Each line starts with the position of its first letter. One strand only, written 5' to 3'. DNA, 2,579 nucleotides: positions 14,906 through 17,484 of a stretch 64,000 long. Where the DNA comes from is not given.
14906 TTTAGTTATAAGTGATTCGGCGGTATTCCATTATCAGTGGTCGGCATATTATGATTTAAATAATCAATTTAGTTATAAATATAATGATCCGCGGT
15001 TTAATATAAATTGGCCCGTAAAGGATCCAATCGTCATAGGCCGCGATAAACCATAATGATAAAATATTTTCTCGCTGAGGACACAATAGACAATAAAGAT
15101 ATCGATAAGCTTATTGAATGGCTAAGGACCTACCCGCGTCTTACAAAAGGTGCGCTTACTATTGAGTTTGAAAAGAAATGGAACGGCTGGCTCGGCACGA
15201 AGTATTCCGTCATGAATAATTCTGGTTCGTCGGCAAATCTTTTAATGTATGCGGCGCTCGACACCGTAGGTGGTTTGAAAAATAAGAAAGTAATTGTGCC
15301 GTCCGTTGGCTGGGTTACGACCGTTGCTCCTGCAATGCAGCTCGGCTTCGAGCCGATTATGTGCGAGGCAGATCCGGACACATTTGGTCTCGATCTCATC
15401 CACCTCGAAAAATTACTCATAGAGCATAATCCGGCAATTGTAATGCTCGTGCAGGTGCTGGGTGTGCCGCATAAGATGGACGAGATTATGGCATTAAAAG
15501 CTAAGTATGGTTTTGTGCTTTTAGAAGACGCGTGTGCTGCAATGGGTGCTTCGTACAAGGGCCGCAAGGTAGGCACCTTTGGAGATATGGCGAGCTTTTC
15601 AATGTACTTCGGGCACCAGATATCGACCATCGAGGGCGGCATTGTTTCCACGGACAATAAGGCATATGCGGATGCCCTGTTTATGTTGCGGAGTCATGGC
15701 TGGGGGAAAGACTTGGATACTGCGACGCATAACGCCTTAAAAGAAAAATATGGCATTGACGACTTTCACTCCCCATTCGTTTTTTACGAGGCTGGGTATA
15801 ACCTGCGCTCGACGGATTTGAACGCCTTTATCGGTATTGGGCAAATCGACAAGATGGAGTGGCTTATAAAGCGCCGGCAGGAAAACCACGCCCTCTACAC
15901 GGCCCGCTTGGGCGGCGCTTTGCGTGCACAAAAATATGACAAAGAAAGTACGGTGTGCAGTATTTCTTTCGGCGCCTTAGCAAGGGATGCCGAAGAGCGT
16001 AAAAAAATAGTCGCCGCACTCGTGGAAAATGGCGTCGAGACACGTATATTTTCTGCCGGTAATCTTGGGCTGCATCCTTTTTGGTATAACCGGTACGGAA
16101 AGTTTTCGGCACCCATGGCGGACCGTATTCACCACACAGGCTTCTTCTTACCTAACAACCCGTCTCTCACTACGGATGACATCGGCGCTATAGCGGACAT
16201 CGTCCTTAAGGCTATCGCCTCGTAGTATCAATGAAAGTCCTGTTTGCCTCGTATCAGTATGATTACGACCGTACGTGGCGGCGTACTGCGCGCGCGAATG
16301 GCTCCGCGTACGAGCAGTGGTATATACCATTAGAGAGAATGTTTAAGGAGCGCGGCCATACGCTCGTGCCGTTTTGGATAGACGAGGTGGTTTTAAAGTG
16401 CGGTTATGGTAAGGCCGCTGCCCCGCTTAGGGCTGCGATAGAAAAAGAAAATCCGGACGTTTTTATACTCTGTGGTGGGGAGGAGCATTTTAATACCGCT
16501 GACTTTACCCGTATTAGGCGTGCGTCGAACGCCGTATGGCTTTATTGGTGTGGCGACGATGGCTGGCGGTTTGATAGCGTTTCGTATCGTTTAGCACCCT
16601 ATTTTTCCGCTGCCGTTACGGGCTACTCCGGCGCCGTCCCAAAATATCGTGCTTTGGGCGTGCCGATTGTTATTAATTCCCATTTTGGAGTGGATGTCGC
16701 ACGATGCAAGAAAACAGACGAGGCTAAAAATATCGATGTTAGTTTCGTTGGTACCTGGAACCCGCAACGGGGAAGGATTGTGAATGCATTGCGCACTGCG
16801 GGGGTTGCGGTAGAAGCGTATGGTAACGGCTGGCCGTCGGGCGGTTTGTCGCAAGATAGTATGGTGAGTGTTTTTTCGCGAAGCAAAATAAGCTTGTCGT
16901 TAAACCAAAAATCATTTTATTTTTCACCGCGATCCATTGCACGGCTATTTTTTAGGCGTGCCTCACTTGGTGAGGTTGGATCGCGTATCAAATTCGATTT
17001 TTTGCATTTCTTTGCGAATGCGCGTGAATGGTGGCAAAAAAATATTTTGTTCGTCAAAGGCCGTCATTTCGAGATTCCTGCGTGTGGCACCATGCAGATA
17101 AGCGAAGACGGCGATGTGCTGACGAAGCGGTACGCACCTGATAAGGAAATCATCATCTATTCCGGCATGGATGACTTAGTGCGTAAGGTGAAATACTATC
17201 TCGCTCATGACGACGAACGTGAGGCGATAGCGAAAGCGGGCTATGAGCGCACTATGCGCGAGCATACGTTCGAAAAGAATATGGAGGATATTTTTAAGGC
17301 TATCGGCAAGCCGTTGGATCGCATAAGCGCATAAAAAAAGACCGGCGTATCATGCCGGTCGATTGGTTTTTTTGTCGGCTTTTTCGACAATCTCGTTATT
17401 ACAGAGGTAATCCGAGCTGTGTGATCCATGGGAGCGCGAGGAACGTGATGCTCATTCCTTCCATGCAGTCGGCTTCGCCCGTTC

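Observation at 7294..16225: Colitose-like 3,6-dideoxyhexose pathway: gmd, two His-type DegT 3-dehydratases, fcl/colC, and a sugar C-methyltransferase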

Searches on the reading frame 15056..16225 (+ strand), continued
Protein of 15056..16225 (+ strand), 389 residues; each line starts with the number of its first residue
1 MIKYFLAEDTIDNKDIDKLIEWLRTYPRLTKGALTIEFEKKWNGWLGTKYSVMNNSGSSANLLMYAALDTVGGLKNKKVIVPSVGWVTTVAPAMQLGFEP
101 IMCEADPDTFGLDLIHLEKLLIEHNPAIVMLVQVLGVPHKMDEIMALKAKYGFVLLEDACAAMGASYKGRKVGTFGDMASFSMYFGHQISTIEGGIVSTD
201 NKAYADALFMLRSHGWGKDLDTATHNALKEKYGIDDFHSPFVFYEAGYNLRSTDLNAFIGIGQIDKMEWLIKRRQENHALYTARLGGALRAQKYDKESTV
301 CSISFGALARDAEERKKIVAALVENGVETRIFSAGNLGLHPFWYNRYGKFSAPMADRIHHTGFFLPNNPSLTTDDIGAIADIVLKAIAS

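Call 68: find_homologous_proteins(query=window:15056-16225:+, max_evalue=1e-30)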
Query window:15056-16225:+ (389 aa): 7709 proteins with E <= 1e-30 among 8000 candidates; the best 120 are listed.
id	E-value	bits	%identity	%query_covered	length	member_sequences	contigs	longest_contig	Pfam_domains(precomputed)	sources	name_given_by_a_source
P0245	4.9e-247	837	93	100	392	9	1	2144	PF01041.24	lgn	-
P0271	3.0e-242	822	91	100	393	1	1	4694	PF01041.24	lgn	-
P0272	1.8e-238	809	90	100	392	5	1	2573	PF01041.24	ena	-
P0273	2.9e-217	739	82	99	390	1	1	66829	PF01041.24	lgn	-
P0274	2.1e-206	704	78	99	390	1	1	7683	PF01041.24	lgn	-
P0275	2.7e-204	697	78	99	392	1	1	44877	PF01041.24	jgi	jgi:CDP-6-deoxy-D-xylo-4-hexulose-3-dehydrase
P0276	2.1e-203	694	78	99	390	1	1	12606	PF00155.28,PF01041.24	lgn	-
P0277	3.8e-203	693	78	99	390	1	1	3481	PF00155.28,PF01041.24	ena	-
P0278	1.3e-202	691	78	99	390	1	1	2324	PF01041.24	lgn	-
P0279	2.0e-202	690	77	100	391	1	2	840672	PF01041.24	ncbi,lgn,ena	-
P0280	7.3e-202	689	76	99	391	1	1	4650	PF01041.24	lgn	-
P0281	2.4e-201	687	75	99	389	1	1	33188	PF01041.24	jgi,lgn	jgi:CDP-6-deoxy-D-xylo-4-hexulose-3-dehydrase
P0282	1.1e-200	685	76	99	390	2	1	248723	PF01041.24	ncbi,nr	ncbi:MAG: aminotransferase class I/II-fold pyridoxal phosphate-dependent enzyme [Candidatus Wolfebac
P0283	1.6e-200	684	76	99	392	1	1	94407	PF01041.24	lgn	-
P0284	7.1e-200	682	76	99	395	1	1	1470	PF01041.24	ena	-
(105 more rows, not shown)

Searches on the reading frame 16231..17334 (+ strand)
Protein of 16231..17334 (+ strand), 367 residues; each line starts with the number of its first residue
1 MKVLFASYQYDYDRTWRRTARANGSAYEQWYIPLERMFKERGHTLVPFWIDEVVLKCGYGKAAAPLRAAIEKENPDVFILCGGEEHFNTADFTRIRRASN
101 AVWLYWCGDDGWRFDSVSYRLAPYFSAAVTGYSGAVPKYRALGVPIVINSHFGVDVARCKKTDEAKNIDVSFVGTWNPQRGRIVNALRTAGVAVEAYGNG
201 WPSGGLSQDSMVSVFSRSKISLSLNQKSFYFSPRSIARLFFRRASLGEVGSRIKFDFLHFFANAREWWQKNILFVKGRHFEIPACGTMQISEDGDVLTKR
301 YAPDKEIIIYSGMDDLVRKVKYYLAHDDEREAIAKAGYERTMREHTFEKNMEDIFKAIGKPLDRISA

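Call 4: search_protein_families(library=pfam, proteins=[window:16231-17334:+])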
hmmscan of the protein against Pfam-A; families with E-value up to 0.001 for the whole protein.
window:16231-17334:+ (367 aa): 1 family
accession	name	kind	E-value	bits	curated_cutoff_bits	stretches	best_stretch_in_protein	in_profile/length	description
PF13524.12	Glyco_trans_1_2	-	3.4e-29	102.1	25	1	182-355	4-143/144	Glycosyl transferase-like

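Call 5: search_protein_families(library=ncbifam, proteins=[window:16231-17334:+])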
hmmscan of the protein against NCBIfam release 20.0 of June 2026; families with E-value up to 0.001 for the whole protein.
window:16231-17334:+ (367 aa): 0 families
